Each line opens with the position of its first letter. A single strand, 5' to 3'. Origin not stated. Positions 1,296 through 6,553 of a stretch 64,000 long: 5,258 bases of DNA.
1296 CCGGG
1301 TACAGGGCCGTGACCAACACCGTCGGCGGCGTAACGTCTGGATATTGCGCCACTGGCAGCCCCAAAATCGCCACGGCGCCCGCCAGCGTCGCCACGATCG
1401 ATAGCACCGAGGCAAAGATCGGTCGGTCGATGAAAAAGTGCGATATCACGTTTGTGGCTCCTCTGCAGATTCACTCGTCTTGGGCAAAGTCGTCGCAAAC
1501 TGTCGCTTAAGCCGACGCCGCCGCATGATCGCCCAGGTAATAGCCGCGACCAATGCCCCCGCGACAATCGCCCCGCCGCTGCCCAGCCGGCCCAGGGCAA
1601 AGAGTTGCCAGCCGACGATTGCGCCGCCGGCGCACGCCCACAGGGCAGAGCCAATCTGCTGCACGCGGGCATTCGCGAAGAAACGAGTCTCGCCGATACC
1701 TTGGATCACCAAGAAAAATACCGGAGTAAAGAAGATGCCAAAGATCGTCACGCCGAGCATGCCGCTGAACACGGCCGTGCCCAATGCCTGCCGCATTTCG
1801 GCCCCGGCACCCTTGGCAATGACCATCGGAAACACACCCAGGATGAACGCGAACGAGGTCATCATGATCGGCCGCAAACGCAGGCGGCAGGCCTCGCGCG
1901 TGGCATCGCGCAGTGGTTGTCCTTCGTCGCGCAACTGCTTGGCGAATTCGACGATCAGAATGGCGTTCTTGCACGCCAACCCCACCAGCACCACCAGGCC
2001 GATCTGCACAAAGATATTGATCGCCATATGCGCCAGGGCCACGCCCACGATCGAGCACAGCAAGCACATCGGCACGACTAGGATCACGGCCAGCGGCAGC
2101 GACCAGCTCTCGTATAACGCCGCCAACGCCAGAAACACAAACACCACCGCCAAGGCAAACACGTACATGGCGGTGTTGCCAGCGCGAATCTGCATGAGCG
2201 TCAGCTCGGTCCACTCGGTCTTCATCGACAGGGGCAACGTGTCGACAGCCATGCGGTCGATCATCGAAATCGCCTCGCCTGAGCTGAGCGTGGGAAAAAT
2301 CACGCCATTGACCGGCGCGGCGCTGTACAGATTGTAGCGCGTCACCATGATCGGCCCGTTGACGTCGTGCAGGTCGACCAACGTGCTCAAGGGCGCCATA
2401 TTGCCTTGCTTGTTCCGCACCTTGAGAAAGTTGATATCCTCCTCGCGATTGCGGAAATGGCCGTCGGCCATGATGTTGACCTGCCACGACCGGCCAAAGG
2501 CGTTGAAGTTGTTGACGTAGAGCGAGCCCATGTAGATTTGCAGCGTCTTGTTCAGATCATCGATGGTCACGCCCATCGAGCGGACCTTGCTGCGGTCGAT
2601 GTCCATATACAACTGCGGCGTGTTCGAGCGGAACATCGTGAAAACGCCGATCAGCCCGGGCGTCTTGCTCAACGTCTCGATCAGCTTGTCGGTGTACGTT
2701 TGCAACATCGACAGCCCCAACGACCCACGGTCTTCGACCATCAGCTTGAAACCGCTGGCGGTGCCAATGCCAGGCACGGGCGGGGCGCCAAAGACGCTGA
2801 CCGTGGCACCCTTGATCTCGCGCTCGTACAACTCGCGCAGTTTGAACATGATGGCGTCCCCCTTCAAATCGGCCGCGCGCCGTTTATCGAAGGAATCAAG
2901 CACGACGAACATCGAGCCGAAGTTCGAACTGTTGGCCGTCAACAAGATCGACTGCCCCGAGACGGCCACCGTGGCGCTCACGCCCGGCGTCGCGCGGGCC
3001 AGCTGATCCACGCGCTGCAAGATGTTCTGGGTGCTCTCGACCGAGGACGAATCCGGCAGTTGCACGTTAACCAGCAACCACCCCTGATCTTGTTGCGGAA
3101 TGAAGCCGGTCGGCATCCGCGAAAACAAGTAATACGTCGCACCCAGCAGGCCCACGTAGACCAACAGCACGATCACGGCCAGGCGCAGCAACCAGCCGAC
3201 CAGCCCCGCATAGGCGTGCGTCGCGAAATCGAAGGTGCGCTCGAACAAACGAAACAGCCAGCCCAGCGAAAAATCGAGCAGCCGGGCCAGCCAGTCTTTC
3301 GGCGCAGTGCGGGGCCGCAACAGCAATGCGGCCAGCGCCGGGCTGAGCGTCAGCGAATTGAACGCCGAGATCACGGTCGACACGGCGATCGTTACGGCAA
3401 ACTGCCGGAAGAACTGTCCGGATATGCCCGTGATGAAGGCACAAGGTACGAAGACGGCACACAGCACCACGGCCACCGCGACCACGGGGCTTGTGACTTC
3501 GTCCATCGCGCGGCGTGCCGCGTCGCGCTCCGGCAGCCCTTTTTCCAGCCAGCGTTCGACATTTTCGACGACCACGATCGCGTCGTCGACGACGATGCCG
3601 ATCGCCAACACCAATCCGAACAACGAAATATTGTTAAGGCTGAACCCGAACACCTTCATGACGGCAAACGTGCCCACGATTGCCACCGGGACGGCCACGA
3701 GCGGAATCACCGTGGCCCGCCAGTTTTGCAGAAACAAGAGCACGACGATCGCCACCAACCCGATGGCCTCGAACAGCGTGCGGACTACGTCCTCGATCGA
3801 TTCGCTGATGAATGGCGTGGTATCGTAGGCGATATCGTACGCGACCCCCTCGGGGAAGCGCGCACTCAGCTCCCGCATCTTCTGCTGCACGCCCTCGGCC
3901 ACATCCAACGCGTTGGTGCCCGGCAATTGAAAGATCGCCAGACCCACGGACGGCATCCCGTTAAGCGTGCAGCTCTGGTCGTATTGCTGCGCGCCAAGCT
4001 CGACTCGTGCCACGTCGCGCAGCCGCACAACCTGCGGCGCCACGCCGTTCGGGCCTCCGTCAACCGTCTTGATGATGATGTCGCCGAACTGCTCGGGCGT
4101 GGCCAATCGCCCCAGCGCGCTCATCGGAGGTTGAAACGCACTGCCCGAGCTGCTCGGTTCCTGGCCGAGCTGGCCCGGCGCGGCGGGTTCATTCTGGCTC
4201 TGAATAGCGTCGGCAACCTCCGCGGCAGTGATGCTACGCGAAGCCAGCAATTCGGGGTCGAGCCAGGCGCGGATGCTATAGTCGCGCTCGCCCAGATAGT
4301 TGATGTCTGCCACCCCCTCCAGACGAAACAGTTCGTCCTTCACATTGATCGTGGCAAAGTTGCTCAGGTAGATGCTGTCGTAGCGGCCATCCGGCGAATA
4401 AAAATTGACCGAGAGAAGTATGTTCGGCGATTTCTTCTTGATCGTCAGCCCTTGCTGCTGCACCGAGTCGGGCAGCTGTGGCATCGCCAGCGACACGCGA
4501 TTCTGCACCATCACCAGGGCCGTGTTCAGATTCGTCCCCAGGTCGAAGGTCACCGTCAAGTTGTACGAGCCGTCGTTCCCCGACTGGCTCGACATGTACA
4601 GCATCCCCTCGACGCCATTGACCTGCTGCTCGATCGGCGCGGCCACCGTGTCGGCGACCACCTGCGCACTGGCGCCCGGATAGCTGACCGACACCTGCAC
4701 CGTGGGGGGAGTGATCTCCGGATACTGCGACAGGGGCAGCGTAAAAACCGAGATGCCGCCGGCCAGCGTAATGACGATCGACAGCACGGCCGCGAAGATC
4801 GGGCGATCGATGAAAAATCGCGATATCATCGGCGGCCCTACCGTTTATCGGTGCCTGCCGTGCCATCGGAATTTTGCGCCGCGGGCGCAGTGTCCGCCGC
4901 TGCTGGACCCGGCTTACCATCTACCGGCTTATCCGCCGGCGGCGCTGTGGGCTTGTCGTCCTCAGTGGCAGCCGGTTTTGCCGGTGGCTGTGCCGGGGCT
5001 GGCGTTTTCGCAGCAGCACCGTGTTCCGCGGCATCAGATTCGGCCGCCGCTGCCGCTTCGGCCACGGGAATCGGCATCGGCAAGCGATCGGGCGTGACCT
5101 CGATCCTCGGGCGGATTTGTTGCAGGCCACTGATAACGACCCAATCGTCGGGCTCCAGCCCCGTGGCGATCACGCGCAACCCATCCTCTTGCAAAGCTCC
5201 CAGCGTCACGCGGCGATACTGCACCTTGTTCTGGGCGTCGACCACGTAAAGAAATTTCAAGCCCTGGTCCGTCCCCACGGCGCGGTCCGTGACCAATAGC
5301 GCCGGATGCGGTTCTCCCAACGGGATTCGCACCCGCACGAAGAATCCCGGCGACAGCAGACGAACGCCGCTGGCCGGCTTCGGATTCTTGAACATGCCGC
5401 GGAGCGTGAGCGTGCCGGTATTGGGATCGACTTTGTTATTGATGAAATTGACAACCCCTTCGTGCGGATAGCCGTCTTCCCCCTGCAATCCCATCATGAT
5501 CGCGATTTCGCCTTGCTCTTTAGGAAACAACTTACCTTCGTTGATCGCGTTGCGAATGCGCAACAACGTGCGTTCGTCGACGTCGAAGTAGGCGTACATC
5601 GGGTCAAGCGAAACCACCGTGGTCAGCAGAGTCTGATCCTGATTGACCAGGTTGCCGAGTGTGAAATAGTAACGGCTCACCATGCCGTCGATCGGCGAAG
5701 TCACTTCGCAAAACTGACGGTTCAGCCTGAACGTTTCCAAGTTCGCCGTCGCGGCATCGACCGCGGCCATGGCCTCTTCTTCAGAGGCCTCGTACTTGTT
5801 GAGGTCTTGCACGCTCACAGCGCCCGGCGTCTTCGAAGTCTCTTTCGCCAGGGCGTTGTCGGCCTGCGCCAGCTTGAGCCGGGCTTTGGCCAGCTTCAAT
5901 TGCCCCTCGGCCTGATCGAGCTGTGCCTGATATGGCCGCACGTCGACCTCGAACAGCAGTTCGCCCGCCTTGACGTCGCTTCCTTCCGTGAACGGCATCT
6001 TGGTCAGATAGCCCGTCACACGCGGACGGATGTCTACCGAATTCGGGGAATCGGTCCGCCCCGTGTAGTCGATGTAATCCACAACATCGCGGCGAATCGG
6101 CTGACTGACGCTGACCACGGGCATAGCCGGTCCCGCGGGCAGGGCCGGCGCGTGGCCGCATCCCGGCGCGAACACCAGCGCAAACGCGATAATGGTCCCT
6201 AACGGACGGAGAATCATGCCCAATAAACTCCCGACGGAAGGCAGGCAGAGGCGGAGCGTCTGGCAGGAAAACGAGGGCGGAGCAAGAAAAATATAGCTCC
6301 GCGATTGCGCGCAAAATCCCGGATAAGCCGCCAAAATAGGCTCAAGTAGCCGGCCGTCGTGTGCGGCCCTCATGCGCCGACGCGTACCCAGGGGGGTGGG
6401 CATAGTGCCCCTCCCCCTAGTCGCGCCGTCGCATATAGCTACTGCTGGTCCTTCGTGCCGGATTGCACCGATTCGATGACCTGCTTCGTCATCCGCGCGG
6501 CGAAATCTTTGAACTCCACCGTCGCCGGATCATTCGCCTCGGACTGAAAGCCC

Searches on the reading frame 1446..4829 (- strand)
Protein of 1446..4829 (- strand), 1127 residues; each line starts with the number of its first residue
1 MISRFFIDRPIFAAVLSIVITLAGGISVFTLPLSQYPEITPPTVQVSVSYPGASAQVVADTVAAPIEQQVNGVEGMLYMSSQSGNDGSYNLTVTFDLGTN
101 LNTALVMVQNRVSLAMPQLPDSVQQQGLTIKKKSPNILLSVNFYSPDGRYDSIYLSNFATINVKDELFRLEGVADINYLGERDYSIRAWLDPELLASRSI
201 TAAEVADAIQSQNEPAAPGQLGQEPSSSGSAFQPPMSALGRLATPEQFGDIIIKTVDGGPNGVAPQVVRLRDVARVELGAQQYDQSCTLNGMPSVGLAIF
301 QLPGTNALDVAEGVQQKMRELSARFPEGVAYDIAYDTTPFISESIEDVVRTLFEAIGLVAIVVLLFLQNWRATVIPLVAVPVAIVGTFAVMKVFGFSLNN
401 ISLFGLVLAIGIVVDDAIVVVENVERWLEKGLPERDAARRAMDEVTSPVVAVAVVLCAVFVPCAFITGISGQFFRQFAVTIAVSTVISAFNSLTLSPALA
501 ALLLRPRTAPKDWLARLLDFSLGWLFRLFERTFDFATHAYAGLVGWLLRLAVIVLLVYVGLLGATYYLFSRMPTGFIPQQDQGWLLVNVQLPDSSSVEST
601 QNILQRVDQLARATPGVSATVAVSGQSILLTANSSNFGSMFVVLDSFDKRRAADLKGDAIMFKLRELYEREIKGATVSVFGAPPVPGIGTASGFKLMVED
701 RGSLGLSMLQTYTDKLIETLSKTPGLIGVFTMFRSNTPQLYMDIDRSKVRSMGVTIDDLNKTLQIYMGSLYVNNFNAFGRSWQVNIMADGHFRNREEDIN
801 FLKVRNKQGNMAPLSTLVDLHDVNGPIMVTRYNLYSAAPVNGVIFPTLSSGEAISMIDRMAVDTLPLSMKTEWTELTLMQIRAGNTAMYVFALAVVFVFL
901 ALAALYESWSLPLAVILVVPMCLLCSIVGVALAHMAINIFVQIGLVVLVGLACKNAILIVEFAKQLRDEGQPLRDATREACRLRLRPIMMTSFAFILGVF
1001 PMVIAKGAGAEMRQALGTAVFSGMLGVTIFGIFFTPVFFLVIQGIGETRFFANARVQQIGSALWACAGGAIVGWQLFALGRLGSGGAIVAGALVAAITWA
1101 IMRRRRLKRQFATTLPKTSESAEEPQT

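Call 27: search_protein_families(library=pfam, proteins=[window:1446-4829:-], max_evalue=0.00001)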
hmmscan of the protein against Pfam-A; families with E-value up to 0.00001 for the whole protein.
window:1446-4829:- (1127 aa): 3 families
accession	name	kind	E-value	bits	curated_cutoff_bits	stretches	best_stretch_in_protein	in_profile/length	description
PF00873.25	ACR_tran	-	0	1123.4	28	1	2-1042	1-1020/1021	AcrB/AcrD/AcrF family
PF03176.21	MMPL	-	1.3e-09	37.9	20.5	1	347-506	144-305/333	MMPL family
PF02355.23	SecD_SecF_C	-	4.9e-06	26.5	20.5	0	345-503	30-186/189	Protein export membrane protein SecD/SecF, C-terminal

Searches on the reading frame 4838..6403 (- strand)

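Call 27: search_protein_families(library=pfam, proteins=[window:4838-6403:-], max_evalue=0.00001)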
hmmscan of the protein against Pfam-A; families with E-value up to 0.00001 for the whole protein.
window:4838-6403:- (521 aa): 2 families
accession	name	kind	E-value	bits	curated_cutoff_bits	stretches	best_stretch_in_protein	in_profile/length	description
PF16576.10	HlyD_D23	-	6.2e-13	48.9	30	1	117-342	14-205/214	Barrel-sandwich domain of CusB or HlyD membrane-fusion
PF13437.12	HlyD_3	-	3.3e-07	31.5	22.2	0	234-342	2-97/106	HlyD family secretion protein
